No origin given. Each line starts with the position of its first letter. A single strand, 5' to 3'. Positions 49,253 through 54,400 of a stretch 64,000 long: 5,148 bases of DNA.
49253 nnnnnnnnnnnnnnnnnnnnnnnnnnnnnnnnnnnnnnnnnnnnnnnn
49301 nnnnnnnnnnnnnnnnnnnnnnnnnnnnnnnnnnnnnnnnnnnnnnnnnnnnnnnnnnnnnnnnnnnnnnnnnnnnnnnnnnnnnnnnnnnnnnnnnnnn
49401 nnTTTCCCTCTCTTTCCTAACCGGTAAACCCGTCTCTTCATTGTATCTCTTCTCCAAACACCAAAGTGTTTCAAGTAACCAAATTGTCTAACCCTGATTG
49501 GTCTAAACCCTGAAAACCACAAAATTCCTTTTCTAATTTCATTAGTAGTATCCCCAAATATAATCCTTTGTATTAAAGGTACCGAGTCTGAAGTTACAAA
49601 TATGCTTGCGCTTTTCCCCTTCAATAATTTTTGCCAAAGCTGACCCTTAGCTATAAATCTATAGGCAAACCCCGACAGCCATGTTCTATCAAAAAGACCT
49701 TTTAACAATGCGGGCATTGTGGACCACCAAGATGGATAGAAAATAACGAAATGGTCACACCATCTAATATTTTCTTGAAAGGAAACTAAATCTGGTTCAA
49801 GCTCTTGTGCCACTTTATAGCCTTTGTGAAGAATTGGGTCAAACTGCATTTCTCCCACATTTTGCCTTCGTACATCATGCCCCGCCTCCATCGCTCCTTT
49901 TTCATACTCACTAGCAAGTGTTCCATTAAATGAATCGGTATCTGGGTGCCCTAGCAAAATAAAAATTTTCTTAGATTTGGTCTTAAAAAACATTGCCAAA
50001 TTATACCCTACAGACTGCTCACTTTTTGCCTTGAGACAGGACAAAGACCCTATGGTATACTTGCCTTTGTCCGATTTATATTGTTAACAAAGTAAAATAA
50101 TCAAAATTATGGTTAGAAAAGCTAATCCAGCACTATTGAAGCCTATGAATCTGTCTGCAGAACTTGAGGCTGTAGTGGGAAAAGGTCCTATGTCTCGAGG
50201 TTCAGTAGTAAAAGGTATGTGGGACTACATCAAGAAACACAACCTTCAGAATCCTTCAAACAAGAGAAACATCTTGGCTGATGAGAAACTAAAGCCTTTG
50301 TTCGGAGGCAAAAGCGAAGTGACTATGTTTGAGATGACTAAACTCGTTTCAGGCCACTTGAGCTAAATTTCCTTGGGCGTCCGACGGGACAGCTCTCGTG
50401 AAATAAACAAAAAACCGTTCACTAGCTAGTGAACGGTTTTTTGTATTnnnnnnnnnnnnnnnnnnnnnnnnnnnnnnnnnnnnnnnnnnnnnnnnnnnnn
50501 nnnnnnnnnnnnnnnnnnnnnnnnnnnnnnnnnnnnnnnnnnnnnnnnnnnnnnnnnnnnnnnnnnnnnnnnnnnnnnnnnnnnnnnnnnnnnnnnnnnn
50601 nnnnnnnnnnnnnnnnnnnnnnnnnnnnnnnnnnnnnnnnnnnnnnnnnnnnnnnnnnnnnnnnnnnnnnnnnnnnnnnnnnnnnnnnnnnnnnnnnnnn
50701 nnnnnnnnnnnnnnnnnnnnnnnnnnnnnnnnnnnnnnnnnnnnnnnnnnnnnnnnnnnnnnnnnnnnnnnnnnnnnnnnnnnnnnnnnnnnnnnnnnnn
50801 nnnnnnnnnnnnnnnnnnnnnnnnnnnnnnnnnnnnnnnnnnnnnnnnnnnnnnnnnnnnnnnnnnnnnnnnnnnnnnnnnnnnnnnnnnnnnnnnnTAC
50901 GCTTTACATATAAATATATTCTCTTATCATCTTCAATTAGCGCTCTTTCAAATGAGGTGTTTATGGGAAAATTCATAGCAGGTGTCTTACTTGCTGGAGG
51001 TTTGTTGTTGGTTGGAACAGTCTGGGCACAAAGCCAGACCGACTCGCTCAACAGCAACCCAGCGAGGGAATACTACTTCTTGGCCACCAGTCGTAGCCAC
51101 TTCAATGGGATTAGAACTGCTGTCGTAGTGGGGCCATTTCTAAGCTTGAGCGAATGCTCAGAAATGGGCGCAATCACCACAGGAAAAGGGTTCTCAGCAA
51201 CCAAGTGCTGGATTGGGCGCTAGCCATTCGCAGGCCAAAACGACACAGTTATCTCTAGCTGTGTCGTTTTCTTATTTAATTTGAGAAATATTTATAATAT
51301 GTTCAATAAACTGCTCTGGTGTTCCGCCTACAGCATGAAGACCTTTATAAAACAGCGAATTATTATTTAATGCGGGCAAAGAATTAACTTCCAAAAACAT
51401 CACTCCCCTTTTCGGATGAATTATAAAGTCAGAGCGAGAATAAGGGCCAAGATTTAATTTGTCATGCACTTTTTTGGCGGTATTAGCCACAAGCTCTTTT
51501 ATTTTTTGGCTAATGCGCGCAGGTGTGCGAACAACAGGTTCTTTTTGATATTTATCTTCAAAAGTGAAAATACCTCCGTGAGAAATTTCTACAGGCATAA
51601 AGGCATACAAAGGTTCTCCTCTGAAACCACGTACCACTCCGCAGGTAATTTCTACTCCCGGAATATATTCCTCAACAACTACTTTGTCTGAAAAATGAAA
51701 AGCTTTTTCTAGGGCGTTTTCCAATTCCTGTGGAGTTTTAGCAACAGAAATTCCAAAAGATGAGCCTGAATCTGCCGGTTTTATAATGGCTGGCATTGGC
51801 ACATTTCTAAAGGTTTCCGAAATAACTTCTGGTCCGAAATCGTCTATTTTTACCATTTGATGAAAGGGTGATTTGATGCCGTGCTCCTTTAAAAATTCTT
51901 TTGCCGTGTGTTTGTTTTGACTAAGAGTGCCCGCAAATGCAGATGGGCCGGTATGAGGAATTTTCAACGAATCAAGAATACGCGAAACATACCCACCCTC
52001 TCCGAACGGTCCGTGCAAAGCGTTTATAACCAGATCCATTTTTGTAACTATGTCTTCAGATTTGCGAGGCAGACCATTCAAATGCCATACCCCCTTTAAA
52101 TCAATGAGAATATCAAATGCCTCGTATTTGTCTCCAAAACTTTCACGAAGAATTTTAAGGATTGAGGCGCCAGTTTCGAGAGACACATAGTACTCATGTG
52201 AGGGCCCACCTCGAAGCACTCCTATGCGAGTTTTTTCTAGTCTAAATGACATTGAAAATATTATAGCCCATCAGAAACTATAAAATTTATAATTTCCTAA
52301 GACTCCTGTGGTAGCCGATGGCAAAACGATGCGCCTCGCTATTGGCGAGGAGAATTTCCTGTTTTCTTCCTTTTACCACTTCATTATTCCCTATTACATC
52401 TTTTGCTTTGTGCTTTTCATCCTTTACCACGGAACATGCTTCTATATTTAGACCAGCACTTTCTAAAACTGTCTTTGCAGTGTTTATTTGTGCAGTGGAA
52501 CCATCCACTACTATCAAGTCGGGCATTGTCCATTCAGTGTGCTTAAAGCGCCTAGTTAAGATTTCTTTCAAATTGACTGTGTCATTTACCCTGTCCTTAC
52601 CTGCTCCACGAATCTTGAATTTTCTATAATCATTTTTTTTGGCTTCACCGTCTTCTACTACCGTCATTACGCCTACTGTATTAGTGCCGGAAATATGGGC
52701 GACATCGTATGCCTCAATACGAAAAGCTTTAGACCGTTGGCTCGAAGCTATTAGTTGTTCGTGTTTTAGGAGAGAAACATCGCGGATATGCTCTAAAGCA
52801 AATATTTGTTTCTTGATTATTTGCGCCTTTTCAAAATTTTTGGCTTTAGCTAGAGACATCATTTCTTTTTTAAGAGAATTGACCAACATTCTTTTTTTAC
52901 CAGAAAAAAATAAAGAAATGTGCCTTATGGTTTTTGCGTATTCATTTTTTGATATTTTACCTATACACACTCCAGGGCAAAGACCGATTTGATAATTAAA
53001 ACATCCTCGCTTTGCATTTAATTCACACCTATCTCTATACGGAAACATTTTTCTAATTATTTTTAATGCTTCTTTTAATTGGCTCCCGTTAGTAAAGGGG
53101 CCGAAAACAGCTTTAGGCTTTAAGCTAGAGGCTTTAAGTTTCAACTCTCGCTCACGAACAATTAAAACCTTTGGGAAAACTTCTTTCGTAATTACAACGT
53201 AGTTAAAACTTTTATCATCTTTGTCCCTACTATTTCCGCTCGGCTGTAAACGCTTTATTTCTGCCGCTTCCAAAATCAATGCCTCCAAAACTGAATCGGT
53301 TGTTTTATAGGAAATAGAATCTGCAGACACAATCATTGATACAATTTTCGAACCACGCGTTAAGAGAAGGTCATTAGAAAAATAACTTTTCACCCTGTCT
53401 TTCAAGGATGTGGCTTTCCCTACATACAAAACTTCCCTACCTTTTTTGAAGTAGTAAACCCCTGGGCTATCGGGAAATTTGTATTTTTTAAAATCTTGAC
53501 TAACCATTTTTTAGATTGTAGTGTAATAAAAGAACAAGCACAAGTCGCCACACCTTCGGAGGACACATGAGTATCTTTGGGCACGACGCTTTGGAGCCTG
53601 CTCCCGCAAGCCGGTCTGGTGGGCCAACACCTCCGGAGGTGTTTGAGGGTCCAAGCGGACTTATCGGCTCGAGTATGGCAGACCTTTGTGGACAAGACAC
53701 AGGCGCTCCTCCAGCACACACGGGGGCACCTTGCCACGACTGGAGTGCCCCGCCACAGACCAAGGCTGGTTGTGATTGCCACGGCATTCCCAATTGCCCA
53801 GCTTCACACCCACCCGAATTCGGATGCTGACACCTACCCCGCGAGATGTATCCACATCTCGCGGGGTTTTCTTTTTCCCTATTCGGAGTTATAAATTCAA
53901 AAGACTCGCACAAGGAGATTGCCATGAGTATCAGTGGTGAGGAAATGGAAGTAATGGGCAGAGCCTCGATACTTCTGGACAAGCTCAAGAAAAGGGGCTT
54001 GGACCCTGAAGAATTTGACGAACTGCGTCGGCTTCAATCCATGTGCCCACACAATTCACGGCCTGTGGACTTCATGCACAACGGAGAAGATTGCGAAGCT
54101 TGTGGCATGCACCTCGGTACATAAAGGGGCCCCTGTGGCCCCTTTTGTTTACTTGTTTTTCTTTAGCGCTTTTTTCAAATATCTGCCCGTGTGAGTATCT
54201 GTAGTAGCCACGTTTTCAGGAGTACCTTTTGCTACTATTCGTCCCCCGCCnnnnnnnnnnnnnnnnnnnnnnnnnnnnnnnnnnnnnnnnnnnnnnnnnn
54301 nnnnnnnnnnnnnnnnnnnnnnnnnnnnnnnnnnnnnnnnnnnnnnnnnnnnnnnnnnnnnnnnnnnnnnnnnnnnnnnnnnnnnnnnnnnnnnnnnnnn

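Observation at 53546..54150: Two small Cys-rich genes with their own SD and terminators between uvrC and uvrA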

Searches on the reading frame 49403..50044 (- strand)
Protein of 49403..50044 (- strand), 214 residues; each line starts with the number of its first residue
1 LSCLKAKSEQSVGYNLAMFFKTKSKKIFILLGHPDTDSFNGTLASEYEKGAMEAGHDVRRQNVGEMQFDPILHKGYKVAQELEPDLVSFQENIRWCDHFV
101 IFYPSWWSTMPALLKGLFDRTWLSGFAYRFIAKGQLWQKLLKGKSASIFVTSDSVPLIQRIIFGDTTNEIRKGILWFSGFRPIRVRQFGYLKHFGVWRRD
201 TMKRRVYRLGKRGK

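Call 64: search_protein_families(library=pfam, proteins=[window:49403-50044:-], max_evalue=0.001)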
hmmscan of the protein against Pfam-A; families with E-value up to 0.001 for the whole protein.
window:49403-50044:- (214 aa): 2 families
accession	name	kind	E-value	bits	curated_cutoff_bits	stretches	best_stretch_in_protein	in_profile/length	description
PF02525.22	Flavodoxin_2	-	8.4e-31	107.7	27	1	25-185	1-172/198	Flavodoxin-like fold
PF03358.20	FMN_red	-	2.8e-14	53.4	24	1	26-123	2-98/152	NADPH-dependent FMN reductase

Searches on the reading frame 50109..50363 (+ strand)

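Call 64: search_protein_families(library=pfam, proteins=[window:50109-50363:+], max_evalue=0.001)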
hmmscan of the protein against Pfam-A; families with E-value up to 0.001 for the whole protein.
window:50109-50363:+ (85 aa): 1 family
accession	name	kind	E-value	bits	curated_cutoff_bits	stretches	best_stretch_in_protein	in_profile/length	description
PF02201.23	SWIB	-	8.3e-31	106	25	1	11-84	1-74/74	SWIB/MDM2 domain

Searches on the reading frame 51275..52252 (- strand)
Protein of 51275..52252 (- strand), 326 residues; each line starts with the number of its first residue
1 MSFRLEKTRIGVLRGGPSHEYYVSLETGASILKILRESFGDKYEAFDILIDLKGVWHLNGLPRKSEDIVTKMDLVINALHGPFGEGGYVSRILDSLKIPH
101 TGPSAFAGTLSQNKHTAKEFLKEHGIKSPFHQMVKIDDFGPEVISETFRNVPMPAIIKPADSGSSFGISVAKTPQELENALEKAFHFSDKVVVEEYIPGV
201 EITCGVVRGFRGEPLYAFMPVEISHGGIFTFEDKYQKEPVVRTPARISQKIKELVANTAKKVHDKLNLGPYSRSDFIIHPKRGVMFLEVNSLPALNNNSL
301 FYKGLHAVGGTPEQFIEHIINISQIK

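Call 84: search_protein_families(library=pfam, proteins=[window:51275-52252:-], max_evalue=0.00001)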
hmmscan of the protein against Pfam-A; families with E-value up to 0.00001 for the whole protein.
window:51275-52252:- (326 aa): 7 families
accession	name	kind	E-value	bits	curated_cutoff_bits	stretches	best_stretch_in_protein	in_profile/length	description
PF07478.18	Dala_Dala_lig_C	-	5.8e-34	117.8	24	1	122-320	3-203/204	D-ala D-ala ligase C-terminus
PF01820.27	Dala_Dala_lig_N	-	9e-15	55.7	34.6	1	9-60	1-49/121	D-ala D-ala ligase N-terminus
PF02222.28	ATP-grasp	-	1.1e-08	35.4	27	1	120-267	2-138/179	ATP-grasp domain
PF02655.19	ATP-grasp_3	-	3.7e-07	30.8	23.2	1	112-291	2-155/160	ATP-grasp domain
PF13535.11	ATP-grasp_4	-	1.1e-06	28.8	27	0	152-269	2-127/160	ATP-grasp domain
PF01071.24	GARS_A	-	1.3e-06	28.8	27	1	113-206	2-98/194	Phosphoribosylglycinamide synthetase, ATP-grasp (A) domain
PF08443.16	RimK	-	5.3e-06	26.6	21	0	112-198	2-83/188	RimK-like ATP-grasp domain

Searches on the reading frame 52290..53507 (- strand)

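Call 84: search_protein_families(library=pfam, proteins=[window:52290-53507:-], max_evalue=0.00001)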
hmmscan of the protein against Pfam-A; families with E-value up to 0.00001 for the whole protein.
window:52290-53507:- (406 aa): 1 family
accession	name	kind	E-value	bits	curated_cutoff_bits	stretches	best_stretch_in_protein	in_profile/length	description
PF08459.17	UvrC_RNaseH_dom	-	1.1e-33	116.8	22.3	1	261-397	10-159/159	UvrC RNAse H endonuclease domain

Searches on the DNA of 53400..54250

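Call 6: search_rna_families(source=window, start=53400, end=54250, threshold=evalue, max_evalue=10)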
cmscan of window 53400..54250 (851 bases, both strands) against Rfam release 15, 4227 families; matches with E-value up to 10: 12.
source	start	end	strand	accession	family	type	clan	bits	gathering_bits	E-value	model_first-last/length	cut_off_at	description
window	53822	53881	+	RF00236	ctRNA_pGA1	Gene; antisense;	-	18.4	45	0.59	1-79/79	no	ctRNA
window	53833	53943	-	RF00514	His_leader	Cis-reg; leader;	-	18.4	49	2.2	1-126/126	no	Histidine operon leader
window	53581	53634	-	RF01999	group-II-D1D4-2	Intron;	CL00102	17.2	36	0.6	1-118/118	no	Group II catalytic intron D1-D4-2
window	53832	53919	-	RF02790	sodF_sRNA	Gene; sRNA;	-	16.4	46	8.1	1-90/90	no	sodF sRNA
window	54117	54183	-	RF02956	DUF2693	Gene; sRNA;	-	15.7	81.3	1.9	1-165/165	no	DUF2693 RNA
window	54126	54151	-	RF00082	SraG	Gene; sRNA;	-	15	50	8.4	147-172/177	no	SraG RNA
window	54118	54239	-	RF01408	sraL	Gene; sRNA;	-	14.8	39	1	1-142/142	no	sraL Hfq binding RNA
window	53423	53489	-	RF01767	SAM-III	Cis-reg; riboswitch;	-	14.8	45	4.4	1-82/82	no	SAM-III riboswitch aptamer (SMK box)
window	53926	53974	+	RF00593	snoU83B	Gene; snRNA; snoRNA; CD-box;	-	14.2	35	8.4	1-94/94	no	Small nucleolar RNA U83B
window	53836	53867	+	RF04147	MIR6224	Gene; miRNA;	-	13.8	171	6.7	1-176/176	no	MIR6224 microRNA precursor family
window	53880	53907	-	RF03010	mcrA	Gene; sRNA;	-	12.3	57.6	2.4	1-51/51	no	mcrA RNA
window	53598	53722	+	RF01877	MIAT_exon5_3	Gene; lncRNA;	-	8.4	90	1.8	1-382/382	no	Myocardial infarction associated transcript exon 5 conserved region 3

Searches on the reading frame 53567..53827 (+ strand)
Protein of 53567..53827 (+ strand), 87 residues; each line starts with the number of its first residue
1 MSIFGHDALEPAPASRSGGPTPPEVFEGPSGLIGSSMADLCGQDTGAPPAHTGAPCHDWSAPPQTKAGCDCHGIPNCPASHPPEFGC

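Call 12: search_protein_families(library=pfam, proteins=[window:53567-53827:+], max_evalue=10)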
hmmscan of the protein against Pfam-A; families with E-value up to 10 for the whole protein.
window:53567-53827:+ (87 aa): 0 families

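Call 13: search_protein_families(library=ncbifam, proteins=[window:53567-53827:+], max_evalue=10)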
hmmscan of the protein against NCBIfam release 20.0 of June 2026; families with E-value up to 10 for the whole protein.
window:53567-53827:+ (87 aa): 0 families

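Call 14: search_protein_families(library=phrogs, proteins=[window:53567-53827:+], max_evalue=10)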
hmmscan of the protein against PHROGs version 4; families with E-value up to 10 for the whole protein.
window:53567-53827:+ (87 aa): 0 families

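Call 16: find_homologous_proteins(query=window:53567-53827:+, max_evalue=1)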
Query window:53567-53827:+ (87 aa): 2 proteins with E <= 1 among 8 candidates.
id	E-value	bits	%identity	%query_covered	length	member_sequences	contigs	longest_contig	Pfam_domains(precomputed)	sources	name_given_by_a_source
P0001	6.8e-53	195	100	100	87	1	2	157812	-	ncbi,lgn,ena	-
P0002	1.6e-30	123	72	100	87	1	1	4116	-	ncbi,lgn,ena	-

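Call 18: find_encoding_contigs(protein=P0002, flank=10000)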
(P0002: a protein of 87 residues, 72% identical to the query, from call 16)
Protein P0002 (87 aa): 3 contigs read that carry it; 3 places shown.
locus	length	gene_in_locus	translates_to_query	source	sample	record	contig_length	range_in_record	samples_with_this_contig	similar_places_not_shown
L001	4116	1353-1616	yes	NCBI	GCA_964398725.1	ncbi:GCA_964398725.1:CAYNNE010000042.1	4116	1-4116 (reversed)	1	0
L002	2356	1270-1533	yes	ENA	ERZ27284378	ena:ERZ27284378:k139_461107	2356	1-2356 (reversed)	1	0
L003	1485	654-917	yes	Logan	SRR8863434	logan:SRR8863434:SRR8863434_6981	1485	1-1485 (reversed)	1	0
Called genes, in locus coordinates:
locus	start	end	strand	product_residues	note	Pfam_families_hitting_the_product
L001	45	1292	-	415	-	PF27096:UvrC_M, PF02151:UVR (faint), PF08459:UvrC_RNaseH_dom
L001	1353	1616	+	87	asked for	-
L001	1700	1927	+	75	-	-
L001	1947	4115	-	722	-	?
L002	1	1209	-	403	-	?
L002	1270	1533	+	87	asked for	-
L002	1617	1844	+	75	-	-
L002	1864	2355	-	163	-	?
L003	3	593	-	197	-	?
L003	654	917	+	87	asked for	-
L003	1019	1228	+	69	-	-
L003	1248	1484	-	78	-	?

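Call 20: find_encoding_contigs(protein=P0001, flank=10000)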
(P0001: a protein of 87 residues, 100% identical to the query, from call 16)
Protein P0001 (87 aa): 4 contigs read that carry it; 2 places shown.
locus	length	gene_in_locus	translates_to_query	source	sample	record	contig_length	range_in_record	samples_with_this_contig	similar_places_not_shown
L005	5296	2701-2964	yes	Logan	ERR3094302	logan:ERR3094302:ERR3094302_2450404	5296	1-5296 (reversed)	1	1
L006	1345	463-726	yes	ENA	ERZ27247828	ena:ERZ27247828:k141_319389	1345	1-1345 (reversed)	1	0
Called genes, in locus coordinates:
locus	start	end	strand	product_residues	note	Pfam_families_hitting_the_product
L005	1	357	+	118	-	?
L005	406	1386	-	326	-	PF01820:Dala_Dala_lig_N (weak), PF01071:GARS_A (weak), PF02655:ATP-grasp_3 (weak), PF02786:CPSase_L_D2 (faint), PF08443:RimK (faint), PF02222:ATP-grasp, PF07478:Dala_Dala_lig_C, PF13535:ATP-grasp_4 (weak)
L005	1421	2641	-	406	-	PF27096:UvrC_M, PF08459:UvrC_RNaseH_dom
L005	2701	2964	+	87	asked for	-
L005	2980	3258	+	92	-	-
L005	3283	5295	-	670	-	?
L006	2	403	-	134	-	?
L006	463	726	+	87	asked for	-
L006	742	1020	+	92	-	-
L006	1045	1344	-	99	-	?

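Call 28: find_related_loci(query=A2, collection=metagenome_contigs, flank=6000)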
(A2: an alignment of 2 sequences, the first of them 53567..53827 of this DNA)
Query A2 (87 aa) in metagenome_contigs; peptide patterns used: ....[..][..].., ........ (x = any residue, [..] = any of these).
92 stretches matched a pattern, but none encodes a relative of the query by tblastn (E <= 1e-3).

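Call 33: search_protein_families(library=pfam, proteins=[L001:1718-1924:+, L001:1353-1613:+], max_evalue=10)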
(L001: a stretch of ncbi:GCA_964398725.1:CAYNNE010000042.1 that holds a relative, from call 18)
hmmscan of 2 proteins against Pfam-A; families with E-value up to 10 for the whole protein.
L001:1718-1924:+ (69 aa): 1 family
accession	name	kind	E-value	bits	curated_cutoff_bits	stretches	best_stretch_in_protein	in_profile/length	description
PF02828.21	L27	-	0.19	11.9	22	1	9-35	1-27/53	L27 domain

L001:1353-1613:+ (87 aa): 1 family
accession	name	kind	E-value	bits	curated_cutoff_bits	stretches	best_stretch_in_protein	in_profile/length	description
PF09329.16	zf-primase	-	0.099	12.9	28.8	1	51-74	13-36/46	Primase zinc finger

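Call 53: search_solved_structures(query=A7, max_evalue=10)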
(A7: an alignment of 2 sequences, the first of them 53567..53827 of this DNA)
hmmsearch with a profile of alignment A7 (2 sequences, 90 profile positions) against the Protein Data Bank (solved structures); distinct sequences matched with E-value up to 10: 0.

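Call 54: search_protein_representatives(alignment_id=A7)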
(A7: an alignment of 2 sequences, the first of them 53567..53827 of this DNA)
Query: 2 sequences, 90 profile positions. Proteins with E-value up to 0.001 (for the whole library): 3; up to 1e-10: 2; up to 1e-30: 1. The best 3 are listed.
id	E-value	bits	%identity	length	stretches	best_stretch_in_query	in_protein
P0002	4.0e-50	184.5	-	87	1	1-90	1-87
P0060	4.3e-12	62.5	-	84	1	5-86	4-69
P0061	4.6e-04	36.8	-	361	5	43-79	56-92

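Call 57: find_encoding_contigs(protein=P0060, flank=8000)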
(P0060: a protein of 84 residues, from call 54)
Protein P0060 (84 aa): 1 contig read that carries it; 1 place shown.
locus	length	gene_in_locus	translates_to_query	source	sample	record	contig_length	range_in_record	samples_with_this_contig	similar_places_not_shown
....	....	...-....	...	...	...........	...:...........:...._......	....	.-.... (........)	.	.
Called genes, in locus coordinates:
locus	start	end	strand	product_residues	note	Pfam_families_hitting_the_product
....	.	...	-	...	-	?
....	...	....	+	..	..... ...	-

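Call 60: find_related_loci(query=A7, collection=viral_contigs, flank=5000)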
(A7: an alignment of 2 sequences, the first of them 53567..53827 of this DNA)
Query A7 (87 aa) in viral_contigs; peptide patterns used: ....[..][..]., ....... (x = any residue, [..] = any of these).
117 stretches matched a pattern, but none encodes a relative of the query by tblastn (E <= 1e-3).

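Call 61: search_protein_families(library=padloc, proteins=[window:53567-53827:+], max_evalue=10)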
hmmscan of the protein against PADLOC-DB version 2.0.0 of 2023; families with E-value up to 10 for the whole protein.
window:53567-53827:+ (87 aa): 0 families

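Call 76: predict_structure(alignment_id=A10)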
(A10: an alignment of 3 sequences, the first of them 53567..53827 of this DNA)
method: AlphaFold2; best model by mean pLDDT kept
length: 87 residues; sequences in the alignment: 3
mean_pLDDT: 49.0   pTM: 0.13
mean pLDDT of the five models: 49.0, 48.6, 45.3, 44.4, 40.0
residues with pLDDT >= 90: 0; 70-90: 0; 50-70: 39; < 50: 48
segments of 3 or more residues with pLDDT < 50: 35-41, 43-69, 84-87
pLDDT, mean of each block of 10 residues (from residue 1): 48 52 55 49 47 43 44 53 50
secondary structure, 60 per line:
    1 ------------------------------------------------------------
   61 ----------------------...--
elements in order:

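Call 85: search_protein_families(library=ncbifam, proteins=[P0060], max_evalue=0.1)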
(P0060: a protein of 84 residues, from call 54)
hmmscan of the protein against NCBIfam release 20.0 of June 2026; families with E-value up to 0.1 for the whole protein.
P0060 (84 aa): 0 families

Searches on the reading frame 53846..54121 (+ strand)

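Call 12: search_protein_families(library=pfam, proteins=[window:53846-54121:+], max_evalue=10)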
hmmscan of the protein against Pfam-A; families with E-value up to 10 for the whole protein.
window:53846-54121:+ (92 aa): 1 family
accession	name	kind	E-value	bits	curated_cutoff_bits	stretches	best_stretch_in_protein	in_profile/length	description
PF12162.13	STAT1_TAZ2bind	-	0.16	12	21.6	1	54-63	14-23/25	STAT1 TAZ2 binding domain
